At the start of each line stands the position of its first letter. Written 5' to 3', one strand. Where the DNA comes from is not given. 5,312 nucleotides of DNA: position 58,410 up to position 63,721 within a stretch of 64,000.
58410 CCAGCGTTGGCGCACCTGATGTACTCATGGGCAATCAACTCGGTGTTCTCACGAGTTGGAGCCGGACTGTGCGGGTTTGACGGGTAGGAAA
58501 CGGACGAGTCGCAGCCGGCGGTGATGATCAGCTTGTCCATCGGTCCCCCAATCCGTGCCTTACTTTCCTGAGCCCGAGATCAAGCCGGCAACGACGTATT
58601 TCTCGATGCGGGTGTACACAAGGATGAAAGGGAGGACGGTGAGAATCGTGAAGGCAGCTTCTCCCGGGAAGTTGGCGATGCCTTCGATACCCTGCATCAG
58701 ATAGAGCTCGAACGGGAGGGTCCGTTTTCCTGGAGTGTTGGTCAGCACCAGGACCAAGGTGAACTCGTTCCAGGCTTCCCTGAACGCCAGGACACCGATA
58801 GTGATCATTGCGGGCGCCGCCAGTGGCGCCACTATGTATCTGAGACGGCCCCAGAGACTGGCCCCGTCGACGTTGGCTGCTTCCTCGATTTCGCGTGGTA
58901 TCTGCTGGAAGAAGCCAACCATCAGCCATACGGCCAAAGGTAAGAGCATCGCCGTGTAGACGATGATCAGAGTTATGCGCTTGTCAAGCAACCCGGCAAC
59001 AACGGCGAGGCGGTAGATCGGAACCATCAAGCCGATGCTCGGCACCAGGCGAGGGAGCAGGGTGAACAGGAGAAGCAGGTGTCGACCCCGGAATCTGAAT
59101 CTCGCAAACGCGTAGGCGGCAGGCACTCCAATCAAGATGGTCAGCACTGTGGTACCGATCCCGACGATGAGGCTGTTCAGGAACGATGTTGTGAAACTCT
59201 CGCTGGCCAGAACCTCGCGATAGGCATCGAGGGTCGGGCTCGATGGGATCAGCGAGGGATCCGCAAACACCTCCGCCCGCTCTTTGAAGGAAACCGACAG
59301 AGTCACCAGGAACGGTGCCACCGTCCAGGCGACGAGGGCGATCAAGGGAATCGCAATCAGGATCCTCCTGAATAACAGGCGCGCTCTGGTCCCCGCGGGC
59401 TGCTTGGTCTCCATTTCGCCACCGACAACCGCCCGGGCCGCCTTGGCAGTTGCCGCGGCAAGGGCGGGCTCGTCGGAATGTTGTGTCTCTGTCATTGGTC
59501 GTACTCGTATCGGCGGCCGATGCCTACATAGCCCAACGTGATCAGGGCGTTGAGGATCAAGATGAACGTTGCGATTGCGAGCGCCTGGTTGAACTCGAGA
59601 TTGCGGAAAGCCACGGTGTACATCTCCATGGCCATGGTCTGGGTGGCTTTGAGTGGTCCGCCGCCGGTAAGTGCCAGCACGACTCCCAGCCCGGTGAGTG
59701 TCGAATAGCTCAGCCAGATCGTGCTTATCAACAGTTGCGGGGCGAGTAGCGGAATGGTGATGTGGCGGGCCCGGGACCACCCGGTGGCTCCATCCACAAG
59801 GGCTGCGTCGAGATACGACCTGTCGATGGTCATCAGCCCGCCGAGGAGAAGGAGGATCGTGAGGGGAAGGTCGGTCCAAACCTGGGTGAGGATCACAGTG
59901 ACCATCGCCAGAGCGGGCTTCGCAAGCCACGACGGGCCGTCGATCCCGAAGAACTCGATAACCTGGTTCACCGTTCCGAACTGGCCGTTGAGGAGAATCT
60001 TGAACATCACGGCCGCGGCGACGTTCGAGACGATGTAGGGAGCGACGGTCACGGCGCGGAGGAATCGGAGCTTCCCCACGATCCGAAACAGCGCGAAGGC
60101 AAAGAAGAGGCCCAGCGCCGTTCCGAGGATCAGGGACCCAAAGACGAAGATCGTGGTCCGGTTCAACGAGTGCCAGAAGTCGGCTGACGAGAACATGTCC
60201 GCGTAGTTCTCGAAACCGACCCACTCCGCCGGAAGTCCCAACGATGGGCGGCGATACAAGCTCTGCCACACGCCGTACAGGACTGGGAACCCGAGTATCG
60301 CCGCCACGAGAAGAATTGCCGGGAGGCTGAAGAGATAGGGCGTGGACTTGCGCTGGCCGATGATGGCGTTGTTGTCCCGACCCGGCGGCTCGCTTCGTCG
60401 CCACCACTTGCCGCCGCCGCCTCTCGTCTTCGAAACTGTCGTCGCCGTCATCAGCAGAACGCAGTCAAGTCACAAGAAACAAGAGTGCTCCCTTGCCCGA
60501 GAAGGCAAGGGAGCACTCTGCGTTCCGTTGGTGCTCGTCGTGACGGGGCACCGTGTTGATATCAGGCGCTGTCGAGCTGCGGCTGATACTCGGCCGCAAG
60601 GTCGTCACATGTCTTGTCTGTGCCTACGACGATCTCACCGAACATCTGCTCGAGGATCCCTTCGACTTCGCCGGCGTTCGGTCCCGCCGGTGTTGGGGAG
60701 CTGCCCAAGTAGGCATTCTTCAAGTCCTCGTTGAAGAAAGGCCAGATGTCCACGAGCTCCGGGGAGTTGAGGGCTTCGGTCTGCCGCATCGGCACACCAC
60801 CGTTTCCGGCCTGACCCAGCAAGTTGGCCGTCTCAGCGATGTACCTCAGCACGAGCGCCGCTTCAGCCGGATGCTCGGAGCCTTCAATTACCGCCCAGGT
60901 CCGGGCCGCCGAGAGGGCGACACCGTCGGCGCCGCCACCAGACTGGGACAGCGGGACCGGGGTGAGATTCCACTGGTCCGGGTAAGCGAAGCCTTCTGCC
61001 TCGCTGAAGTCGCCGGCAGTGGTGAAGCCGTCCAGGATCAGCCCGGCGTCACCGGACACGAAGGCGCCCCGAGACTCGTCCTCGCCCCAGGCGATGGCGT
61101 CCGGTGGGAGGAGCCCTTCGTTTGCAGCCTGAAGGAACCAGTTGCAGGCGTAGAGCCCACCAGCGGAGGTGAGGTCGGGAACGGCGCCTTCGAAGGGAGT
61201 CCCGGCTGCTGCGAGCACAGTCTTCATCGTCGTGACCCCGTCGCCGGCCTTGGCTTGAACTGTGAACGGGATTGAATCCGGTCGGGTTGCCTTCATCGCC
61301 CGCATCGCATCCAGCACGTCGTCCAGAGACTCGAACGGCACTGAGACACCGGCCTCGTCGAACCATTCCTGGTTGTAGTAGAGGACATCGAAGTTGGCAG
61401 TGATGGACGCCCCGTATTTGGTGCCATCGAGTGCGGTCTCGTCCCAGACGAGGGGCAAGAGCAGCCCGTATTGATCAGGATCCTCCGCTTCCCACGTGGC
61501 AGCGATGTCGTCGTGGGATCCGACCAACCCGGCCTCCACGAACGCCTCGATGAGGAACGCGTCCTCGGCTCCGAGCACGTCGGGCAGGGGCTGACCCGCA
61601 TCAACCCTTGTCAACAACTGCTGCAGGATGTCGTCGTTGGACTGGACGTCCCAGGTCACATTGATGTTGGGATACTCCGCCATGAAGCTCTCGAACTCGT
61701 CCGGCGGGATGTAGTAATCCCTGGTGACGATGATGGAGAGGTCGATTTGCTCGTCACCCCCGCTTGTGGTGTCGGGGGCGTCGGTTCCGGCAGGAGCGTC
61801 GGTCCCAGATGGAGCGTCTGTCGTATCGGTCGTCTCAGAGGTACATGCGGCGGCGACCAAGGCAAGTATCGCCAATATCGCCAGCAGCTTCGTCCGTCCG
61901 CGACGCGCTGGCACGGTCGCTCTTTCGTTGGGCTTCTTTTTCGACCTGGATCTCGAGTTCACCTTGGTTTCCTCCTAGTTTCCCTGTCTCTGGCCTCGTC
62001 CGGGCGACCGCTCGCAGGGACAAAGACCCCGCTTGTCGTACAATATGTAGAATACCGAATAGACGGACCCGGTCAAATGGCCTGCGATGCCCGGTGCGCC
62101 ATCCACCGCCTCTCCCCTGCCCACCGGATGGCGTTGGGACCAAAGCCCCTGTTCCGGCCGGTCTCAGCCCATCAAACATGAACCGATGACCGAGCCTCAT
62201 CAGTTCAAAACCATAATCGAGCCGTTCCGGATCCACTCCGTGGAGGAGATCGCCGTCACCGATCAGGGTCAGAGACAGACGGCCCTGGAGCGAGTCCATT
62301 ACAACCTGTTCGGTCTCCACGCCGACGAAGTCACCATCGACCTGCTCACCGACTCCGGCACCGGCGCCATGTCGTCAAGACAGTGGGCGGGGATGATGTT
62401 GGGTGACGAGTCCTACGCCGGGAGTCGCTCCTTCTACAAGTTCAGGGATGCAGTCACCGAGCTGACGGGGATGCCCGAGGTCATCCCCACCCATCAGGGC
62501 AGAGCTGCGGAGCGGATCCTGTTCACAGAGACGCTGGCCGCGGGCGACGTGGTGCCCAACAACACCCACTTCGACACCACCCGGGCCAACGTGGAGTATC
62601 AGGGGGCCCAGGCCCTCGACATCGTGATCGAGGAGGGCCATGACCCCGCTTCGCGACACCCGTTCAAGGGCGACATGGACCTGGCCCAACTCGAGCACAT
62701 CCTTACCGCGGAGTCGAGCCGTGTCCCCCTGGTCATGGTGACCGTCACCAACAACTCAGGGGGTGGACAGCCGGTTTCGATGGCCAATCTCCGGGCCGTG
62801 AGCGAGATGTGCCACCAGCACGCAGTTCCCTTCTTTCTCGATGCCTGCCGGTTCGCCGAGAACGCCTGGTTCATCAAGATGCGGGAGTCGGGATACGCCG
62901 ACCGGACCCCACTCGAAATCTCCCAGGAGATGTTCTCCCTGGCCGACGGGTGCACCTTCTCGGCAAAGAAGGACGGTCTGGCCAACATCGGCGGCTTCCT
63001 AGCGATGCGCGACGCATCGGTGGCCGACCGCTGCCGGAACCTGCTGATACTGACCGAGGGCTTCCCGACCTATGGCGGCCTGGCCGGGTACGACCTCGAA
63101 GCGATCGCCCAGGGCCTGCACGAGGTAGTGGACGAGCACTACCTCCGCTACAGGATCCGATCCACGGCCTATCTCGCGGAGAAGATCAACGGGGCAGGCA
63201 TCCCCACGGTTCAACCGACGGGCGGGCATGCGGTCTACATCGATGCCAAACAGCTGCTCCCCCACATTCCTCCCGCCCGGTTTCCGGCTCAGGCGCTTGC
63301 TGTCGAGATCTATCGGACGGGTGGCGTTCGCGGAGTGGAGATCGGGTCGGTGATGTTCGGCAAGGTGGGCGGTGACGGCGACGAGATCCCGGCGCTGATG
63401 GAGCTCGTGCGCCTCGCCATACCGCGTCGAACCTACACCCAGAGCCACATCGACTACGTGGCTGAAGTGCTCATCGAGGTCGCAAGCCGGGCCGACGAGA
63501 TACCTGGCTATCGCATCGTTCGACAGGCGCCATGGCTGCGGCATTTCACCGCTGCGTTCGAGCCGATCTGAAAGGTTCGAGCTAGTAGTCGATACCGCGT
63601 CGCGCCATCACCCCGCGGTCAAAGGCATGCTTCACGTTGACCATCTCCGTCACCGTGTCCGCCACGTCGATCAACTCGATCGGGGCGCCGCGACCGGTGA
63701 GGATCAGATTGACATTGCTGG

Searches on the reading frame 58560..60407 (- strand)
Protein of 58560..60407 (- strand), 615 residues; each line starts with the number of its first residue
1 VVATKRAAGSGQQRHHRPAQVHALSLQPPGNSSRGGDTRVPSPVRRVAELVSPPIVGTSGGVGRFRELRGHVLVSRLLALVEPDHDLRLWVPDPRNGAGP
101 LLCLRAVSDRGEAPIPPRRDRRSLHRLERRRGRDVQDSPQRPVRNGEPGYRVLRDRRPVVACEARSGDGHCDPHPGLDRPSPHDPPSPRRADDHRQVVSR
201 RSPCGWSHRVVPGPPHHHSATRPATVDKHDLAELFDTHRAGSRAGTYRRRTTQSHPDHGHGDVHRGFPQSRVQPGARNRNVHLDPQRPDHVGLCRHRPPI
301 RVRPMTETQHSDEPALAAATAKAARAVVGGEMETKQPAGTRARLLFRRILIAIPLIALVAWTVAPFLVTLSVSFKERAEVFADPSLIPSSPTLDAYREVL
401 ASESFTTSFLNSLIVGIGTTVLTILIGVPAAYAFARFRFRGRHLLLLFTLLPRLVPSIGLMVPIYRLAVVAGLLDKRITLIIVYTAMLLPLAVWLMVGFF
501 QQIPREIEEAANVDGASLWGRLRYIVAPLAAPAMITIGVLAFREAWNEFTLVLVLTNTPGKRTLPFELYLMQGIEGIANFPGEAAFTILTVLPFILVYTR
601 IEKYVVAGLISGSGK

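Call 10: search_protein_families(library=pfam, proteins=[window:58560-60407:-])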
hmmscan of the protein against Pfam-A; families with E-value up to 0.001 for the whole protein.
window:58560-60407:- (615 aa): 1 family
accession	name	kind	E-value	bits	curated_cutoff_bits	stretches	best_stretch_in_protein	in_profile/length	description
PF00528.27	BPD_transp_1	-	1.6e-19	70.8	26.4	1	425-607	3-180/184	Binding-protein-dependent transport system inner membrane component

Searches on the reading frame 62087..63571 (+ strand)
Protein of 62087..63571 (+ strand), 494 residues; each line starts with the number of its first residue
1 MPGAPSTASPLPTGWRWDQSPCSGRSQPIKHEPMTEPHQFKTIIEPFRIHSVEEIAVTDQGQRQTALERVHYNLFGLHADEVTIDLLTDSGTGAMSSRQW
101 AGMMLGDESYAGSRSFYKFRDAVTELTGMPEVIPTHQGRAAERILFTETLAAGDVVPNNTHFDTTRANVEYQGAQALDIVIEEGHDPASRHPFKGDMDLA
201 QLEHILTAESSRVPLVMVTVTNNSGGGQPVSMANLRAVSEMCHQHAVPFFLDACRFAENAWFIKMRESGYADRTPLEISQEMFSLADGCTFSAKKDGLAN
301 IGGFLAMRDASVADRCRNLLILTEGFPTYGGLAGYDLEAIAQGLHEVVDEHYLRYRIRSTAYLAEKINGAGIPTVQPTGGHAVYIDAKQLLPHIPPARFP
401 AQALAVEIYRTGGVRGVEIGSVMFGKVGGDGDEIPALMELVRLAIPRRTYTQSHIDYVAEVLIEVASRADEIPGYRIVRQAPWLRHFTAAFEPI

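Call 10: search_protein_families(library=pfam, proteins=[window:62087-63571:+])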
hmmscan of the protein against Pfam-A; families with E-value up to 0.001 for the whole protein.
window:62087-63571:+ (494 aa): 1 family
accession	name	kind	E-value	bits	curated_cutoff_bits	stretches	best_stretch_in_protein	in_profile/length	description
PF01212.27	Beta_elim_lyase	-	9.2e-76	255.3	27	1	85-460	1-287/288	Beta-eliminating lyase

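Call 44: find_encoding_contigs(protein=window:62087-63571:+, flank=10000, max_places=1)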
Protein window:62087-63571:+ (494 aa): 1 contig read that carries it; 1 place shown.
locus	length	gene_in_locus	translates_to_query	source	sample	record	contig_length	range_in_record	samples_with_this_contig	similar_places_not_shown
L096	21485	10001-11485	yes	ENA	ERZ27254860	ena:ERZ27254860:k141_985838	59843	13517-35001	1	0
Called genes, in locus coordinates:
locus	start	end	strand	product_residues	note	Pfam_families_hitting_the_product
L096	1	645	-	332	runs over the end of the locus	PF01408:GFO_IDH_MocA, PF22725:GFO_IDH_MocA_C3, PF02894:GFO_IDH_MocA_C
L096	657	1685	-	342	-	PF04909:Amidohydro_2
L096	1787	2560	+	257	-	PF03328:HpcH_HpaI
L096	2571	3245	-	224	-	PF00392:GntR, PF07729:FCD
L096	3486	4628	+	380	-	PF01321:Creatinase_N, PF00557:Peptidase_M24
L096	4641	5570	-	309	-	PF00389:2-Hacid_dh, PF02826:2-Hacid_dh_C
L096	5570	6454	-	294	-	PF05853:BKACE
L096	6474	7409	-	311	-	PF00528:BPD_transp_1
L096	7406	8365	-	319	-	PF00528:BPD_transp_1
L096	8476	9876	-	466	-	PF01547:SBP_bac_1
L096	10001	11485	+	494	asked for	PF01212:Beta_elim_lyase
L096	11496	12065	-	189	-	PF02572:CobA_CobO_BtuR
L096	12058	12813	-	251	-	PF00005:ABC_tran, PF02463:SMC_N (faint), PF13304:AAA_21 (faint)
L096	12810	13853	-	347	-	PF01032:FecCD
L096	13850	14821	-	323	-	PF01497:Peripla_BP_2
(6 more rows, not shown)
